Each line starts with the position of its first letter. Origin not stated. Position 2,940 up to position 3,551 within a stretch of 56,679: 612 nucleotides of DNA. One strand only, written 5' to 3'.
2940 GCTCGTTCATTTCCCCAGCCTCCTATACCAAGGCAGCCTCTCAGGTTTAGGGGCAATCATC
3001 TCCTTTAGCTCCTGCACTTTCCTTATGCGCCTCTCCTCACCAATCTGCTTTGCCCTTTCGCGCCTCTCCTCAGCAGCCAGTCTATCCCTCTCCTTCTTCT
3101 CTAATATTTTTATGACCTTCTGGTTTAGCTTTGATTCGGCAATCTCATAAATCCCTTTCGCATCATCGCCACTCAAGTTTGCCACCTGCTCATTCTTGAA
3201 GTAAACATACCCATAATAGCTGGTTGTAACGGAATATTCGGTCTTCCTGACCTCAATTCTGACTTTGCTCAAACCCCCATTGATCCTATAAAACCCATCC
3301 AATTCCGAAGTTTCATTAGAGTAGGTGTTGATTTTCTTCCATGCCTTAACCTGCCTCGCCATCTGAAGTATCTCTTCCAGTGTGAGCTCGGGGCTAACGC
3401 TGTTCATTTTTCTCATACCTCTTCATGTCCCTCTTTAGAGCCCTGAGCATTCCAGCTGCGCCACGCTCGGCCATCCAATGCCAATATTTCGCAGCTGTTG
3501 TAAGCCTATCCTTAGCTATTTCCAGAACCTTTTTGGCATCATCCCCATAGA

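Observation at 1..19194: Gap-free 19-kb array of at least 38 paralogous small ORFs (~49 copies of one module) with no recognisable family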

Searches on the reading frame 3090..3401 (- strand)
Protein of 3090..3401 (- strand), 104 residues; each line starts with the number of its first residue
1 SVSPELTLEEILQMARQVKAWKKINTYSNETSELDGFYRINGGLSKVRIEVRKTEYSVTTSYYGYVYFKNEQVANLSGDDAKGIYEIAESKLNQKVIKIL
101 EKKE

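Call 25: predict_structure(alignment_id=A2)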
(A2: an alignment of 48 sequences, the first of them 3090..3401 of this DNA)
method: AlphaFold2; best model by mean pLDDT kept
length: 104 residues; sequences in the alignment: 48
mean_pLDDT: 91.5   pTM: 0.80
mean pLDDT of the five models: 91.5, 89.2, 89.2, 88.1, 85.3
residues with pLDDT >= 90: 80; 70-90: 19; 50-70: 3; < 50: 2
segments of 3 or more residues with pLDDT < 50: none
pLDDT, mean of each block of 10 residues (from residue 1): 77 95 86 94 90 95 96 96 97 90 86
secondary structure, 60 per line:
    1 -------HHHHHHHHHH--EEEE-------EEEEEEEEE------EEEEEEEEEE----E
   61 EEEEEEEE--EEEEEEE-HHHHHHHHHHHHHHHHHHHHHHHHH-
elements in order: H8-17 E20-23 E31-39 E46-55 E60-68 E71-77 H79-103

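Call 28: fold_search(model_id=the predicted structure, library=pdb)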
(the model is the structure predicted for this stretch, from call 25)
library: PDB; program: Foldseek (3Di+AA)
matches with E <= 10: 710; with E <= 0.001: 0
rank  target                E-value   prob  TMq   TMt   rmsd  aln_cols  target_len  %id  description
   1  7zkg_B                6.0e-02  0.47  0.33  0.16  15.3       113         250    7  C-Methyltransferase PsmD from Streptomyces griseofuscus with bound cofactor (crystal form 2) (released 2022-12-28)
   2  7zgt_B                1.0e-01  0.38  0.33  0.16  15.1       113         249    7  C-Methyltransferase PsmD from Streptomyces griseofuscus (apo form) (released 2022-12-28)
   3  7zkg_A                1.1e-01  0.38  0.33  0.16  15.4       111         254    7  C-Methyltransferase PsmD from Streptomyces griseofuscus with bound cofactor (crystal form 2) (released 2022-12-28)
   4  7zgt_A                1.2e-01  0.35  0.33  0.16  15.8       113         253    7  C-Methyltransferase PsmD from Streptomyces griseofuscus (apo form) (released 2022-12-28)
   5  6vlz_c                1.7e-01  0.21  0.24  0.11  14.8        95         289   18  Structure of the human mitochondrial ribosome-EF-G1 complex (ClassI) (released 2020-08-05)
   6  2fpn                  1.9e-01  0.63  0.37  0.21   5.1        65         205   18  The crystal structure of the ywmB protein from Bacillus subtilis (released 2006-03-14)
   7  2r5x_B                2.0e-01  0.20  0.27  0.25  13.6       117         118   13  Crystal structure of uncharacterized conserved protein YugN from Geobacillus kaustophilus HTA426 (released 2007-09-11)
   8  3hdj_A                2.3e-01  0.30  0.32  0.15   5.3        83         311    7  The crystal structure of probable ornithine cyclodeaminase from Bordetella pertussis Tohama I (released 2009-05-19)
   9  7zkh                  2.3e-01  0.25  0.34  0.15  15.4       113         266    7  C-Methyltransferase PsmD from Streptomyces griseofuscus with bound cofactor (crystal form 1) (released 2022-12-28)
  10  4l9c_A                3.0e-01  0.41  0.36  0.27   7.8        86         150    9  Crystal structure of the FP domain of human F-box protein Fbxo7 (native) (released 2014-01-15)
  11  7ccc_C                3.0e-01  0.28  0.37  0.18  15.5       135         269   11  The structure of the actin filament uncapping complex mediated by twinfilin (released 2021-02-03)
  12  4v1a_h                3.0e-01  0.15  0.24  0.10  10.1        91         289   18  Structure of the large subunit of the mammalian mitoribosome, part 2 of 2 (released 2014-10-08)
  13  9icz_A                3.2e-01  0.38  0.35  0.15  14.7        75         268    5  C-Methyltransferase SeMT from Saccharopolyspora erythraea (released 2025-12-10)
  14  9hch_c                3.2e-01  0.15  0.25  0.11  11.2        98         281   18  Mouse mitoribosome large subunit assembly intermediate bound to NSUN4, METRF4, GTPBP7 and the MALSU1-L0R8F8-mt-ACP com (released 2025-06-18)
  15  2r5x_A                3.2e-01  0.14  0.26  0.24  12.8       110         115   13  Crystal structure of uncharacterized conserved protein YugN from Geobacillus kaustophilus HTA426 (released 2007-09-11)
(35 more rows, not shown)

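Call 29: fold_search(model_id=the predicted structure, library=viral)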
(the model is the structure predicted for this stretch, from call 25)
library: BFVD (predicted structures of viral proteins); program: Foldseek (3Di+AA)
matches with E <= 10: 1460; with E <= 0.001: 0
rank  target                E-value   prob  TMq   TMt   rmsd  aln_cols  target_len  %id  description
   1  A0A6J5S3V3            7.7e-03  0.98  0.42  0.38  12.7       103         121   14  DUF1292 domain-containing protein [uncultured Caudovirales phage]
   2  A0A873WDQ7            1.6e-02  0.97  0.47  0.18  13.4       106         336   11  Uncharacterized protein [Streptomyces phage Sycamore]
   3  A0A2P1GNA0            1.7e-02  0.99  0.43  0.06   6.8        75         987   12  RNA-dependent RNA polymerase [Hainan astro-like virus 2]
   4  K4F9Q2                1.8e-02  0.35  0.24  0.20  15.9       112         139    9  Uncharacterized protein [Cronobacter phage vB_CsaM_GAP32]
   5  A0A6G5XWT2            2.0e-02  0.94  0.43  0.37  13.0       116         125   16  (no name in the UniProt tables at hand)
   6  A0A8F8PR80            2.0e-02  0.85  0.38  0.31  16.4       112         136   12  Uncharacterized protein [Clandestinovirus]
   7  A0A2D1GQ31            2.6e-02  0.54  0.30  0.24   9.2       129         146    6  Uncharacterized protein [Mycobacterium phage Kumao]
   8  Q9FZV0                2.8e-02  0.99  0.53  0.54   7.2        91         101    5  Uncharacterized protein [Bacillus phage GA-1]
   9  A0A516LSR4            2.8e-02  0.93  0.47  0.30   6.2       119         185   16  (no name in the UniProt tables at hand)
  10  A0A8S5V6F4            3.4e-02  0.97  0.48  0.51  11.9       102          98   16  Uncharacterized protein [Myoviridae sp. ctRci5]
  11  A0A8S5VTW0            3.8e-02  0.95  0.47  0.36  11.8       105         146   10  Uncharacterized protein [Ackermannviridae sp.]
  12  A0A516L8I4            3.8e-02  0.89  0.44  0.40   5.3       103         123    9  (no name in the UniProt tables at hand)
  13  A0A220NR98            3.8e-02  0.54  0.30  0.35  11.8        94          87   15  (no name in the UniProt tables at hand)
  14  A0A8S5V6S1            4.1e-02  0.82  0.40  0.42  13.1       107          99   14  Uncharacterized protein [Myoviridae sp. ctRci5]
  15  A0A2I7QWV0            4.1e-02  0.38  0.28  0.17  12.8       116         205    9  (no name in the UniProt tables at hand)
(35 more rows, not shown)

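Call 30: search_protein_representatives(alignment_id=A2)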
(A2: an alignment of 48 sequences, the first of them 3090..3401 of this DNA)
Query: 48 sequences, 110 profile positions. Proteins with E-value up to 0.001 (for the whole library): 62; up to 1e-10: 33; up to 1e-30: 8. The best 62 are listed.
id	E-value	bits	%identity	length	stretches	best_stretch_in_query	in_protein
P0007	7.2e-48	177.9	-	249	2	1-109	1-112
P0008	3.2e-43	162.9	-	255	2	1-109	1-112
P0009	3.6e-43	162.8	-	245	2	1-107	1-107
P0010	6.1e-42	158.8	-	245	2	2-108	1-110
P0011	9.5e-42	158.2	-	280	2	2-108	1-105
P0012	2.4e-41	156.9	-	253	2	1-106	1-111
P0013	3.3e-41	156.4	-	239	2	1-107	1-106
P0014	2.3e-38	147.3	-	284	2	2-109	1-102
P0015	3.3e-28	114.6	-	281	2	1-107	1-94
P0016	1.9e-23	99.3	-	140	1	2-107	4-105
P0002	3.1e-23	98.6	-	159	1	3-109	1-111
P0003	3.8e-22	95.1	-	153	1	1-108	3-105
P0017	2.2e-20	89.4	-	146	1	2-108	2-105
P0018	2.4e-20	89.3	-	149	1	2-108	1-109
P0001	4.9e-20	88.3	-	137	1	3-108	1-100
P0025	1.2e-17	80.6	-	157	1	3-104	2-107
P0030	9.4e-14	68.1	-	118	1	3-104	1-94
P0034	1.1e-06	45.3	-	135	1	2-101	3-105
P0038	1.9e-05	41.3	-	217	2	2-39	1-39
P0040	2.5e-05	40.9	-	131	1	2-108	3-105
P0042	7.4e-05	39.4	-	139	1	4-108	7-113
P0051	3.5e-04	37.2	-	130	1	4-103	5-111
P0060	9.2e-04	35.9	-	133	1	5-100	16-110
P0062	9.7e-04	35.8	-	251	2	2-106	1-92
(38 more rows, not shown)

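Call 33: find_encoding_contigs(protein=P0034, flank=10000, max_places=3)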
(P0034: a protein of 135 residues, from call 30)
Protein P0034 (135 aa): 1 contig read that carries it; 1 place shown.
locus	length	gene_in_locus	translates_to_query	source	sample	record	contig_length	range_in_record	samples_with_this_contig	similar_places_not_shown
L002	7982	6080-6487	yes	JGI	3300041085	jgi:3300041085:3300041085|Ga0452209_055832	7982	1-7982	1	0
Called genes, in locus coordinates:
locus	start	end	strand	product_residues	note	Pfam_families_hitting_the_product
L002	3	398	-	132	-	?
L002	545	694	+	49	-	-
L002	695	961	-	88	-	-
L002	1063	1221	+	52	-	-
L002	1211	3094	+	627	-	PF00069:Pkinase, PF07714:PK_Tyr_Ser-Thr, PF17667:Pkinase_fungal (weak)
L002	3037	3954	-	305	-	-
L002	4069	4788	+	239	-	-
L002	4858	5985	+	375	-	-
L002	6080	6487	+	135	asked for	-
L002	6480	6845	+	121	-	-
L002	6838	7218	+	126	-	-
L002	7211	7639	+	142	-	-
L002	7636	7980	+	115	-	?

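Call 36: find_encoding_contigs(protein=P0038, flank=10000, max_places=3)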
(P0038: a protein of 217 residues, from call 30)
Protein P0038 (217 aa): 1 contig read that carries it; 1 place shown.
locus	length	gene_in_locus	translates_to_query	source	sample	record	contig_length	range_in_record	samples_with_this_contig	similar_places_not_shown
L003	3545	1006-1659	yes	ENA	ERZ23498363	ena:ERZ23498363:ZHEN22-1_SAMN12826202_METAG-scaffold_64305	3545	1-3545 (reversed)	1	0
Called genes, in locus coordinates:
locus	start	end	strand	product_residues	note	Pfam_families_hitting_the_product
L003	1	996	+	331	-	?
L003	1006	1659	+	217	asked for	-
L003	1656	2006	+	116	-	-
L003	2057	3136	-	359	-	PF13458:Peripla_BP_6, PF01094:ANF_receptor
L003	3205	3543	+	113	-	?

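Call 37: find_encoding_contigs(protein=P0060, flank=10000, max_places=3)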
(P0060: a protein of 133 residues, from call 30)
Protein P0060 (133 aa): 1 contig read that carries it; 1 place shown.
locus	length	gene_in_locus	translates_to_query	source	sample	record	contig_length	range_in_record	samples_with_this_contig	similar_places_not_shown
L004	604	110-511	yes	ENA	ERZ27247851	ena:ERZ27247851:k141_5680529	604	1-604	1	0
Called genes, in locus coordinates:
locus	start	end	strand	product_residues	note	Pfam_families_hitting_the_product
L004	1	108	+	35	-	?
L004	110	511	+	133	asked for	-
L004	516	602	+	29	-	?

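Call 43: find_encoding_contigs(protein=P0011, flank=10000, max_places=4)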
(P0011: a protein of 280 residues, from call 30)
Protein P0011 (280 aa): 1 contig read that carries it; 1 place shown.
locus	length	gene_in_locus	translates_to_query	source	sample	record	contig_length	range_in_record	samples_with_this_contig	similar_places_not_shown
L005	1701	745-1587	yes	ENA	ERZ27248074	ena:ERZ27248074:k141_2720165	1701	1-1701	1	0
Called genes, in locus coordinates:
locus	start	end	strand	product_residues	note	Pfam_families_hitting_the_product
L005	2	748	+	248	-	?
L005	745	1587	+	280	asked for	-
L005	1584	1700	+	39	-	?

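Call 44: find_encoding_contigs(protein=P0025, flank=10000, max_places=4)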
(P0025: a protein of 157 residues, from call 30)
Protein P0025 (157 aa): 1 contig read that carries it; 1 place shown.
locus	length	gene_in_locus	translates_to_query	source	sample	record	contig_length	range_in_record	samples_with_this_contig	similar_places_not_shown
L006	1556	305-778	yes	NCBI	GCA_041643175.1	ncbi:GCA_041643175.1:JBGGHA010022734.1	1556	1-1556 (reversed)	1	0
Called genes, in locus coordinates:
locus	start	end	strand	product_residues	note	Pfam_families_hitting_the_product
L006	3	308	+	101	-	?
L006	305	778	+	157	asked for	-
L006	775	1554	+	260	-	?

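Call 60: find_homologous_proteins(query=A5, max_evalue=0.001)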
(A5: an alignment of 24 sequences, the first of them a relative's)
Query A5 (24 sequences) (131 aa, profile of the alignment): 4 proteins with E <= 0.001 among 3722 candidates.
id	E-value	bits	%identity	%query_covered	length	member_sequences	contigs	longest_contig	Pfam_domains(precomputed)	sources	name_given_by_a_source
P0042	4.4e-20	90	28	50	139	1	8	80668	-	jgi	-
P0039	2.2e-15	75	-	-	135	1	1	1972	-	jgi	-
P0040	2.6e-15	75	100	100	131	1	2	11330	-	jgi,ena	-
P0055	4.5e-13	68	36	32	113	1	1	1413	-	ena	-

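Call 61: find_encoding_contigs(protein=P0042, flank=10000, max_places=3)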
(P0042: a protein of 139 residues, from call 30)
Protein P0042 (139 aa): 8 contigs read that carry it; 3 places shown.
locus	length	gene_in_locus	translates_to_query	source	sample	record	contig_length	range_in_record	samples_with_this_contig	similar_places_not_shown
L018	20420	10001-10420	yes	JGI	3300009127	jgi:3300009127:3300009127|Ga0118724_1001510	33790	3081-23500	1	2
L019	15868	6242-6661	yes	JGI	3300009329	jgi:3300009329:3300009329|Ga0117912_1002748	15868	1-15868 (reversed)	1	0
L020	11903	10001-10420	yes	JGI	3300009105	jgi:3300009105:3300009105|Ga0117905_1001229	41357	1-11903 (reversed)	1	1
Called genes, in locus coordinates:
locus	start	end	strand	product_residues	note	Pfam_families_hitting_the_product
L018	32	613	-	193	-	-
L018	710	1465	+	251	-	PF01978:TrmB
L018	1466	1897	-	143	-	PF10130:PIN_2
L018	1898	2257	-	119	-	-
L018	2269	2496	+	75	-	-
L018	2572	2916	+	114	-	-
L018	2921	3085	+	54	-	-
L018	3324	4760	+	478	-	-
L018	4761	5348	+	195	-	-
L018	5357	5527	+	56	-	-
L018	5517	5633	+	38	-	-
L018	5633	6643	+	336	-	-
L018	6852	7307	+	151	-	-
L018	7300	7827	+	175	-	-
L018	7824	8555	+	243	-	-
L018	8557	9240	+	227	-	-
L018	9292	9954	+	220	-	PF04967:HTH_10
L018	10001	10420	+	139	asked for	-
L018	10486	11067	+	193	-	-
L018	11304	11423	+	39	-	-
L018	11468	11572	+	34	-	-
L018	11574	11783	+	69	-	-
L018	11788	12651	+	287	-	PF01478:Peptidase_A24 (weak)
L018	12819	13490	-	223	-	PF01230:HIT (weak)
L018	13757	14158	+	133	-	PF00583:Acetyltransf_1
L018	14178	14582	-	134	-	-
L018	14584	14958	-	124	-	PF00736:EF1_GNE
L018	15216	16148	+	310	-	PF01336:tRNA_anti-codon (faint)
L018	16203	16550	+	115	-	-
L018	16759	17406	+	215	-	PF00702:Hydrolase, PF13419:HAD_2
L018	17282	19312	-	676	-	-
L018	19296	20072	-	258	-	-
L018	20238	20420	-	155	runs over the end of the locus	-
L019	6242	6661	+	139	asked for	-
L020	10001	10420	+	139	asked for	-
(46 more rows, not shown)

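Call 62: find_encoding_contigs(protein=P0040, flank=10000, max_places=2)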
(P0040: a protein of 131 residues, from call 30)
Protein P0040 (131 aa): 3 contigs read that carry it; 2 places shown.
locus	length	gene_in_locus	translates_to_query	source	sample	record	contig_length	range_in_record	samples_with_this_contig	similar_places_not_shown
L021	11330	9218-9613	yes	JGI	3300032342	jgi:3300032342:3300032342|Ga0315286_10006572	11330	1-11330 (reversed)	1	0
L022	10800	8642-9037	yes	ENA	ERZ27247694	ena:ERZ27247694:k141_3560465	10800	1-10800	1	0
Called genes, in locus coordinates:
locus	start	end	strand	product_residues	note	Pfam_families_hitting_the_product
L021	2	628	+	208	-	?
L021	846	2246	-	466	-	PF02163:Peptidase_M50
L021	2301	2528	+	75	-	-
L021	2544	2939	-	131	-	PF21485:IF5A-like_N, PF08207:EFP_N (faint)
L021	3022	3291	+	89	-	-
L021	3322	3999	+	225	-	PF22199:FKBP26_IF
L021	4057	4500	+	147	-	-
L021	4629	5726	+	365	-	PF00091:Tubulin, PF12327:FtsZ_C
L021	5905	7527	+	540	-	PF02310:B12-binding, PF19864:Radical_SAM_N2 (faint), PF04055:Radical_SAM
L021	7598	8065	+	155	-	-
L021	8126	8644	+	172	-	-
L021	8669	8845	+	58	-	-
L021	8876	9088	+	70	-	-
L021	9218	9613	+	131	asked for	-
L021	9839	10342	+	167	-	PF03439:Spt5-NGN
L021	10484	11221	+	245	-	-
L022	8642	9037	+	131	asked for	-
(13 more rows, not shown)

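Call 72: find_encoding_contigs(protein=P0062, flank=10000, max_places=3)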
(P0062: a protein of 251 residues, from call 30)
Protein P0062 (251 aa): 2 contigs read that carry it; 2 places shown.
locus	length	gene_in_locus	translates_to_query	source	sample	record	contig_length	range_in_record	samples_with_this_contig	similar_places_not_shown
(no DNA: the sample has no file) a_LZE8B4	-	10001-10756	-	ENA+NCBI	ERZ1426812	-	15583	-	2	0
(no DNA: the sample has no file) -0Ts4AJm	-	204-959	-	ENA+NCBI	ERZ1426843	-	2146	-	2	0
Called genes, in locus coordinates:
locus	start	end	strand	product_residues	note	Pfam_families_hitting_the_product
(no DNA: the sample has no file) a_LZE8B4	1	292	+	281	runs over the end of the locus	-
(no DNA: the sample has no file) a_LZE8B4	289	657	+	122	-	-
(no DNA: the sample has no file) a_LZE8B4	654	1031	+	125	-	-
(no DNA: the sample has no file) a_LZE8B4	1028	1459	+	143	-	-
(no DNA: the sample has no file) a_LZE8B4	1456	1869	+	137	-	-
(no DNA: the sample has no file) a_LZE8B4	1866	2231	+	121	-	-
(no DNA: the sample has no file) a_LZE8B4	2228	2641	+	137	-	-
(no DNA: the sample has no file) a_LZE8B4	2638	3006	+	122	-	-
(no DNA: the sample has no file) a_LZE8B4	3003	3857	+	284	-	-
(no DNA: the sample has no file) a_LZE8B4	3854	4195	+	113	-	-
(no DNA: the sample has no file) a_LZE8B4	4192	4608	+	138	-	-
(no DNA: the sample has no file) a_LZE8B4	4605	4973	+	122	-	-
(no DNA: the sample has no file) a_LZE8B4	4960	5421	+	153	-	-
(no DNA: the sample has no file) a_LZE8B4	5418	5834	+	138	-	-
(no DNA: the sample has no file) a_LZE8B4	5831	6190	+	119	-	-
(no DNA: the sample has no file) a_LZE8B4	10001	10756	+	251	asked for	-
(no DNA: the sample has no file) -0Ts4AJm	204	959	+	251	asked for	-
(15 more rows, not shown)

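Call 73: find_encoding_contigs(protein=P0051, flank=3000, max_places=2)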
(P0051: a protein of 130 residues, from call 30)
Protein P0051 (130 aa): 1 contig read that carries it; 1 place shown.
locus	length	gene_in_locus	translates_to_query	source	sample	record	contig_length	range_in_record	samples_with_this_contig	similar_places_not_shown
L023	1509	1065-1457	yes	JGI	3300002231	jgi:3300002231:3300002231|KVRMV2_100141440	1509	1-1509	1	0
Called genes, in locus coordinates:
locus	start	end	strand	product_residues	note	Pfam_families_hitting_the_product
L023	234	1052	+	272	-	PF01978:TrmB, PF11495:TrmB_EBD_N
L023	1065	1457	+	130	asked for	-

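Call 74: search_solved_structures(query=A5, max_evalue=1)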
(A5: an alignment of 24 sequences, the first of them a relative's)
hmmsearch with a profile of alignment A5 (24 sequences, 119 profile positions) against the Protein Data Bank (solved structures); distinct sequences matched with E-value up to 1: 7.
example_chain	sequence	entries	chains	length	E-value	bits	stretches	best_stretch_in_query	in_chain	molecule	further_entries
2fyh_A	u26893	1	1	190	0.074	17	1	61-116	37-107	putative integral membrane transport protein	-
8eki_C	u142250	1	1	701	0.3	15.1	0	68-118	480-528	Protein transport protein TIP20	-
3fhn_A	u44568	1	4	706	0.31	15.1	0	68-118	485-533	Protein transport protein TIP20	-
4okh_A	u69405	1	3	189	0.54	14.3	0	5-65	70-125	Calpain-3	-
2ebb_A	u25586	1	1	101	0.77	13.8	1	6-99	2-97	Pterin-4-alpha-carbinolamine dehydratase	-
7jzm_A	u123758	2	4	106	0.8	13.7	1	74-118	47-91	LCB3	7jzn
9e8p_A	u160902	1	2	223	0.84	13.7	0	32-103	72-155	Ubiquitin-like-conjugating enzyme ATG3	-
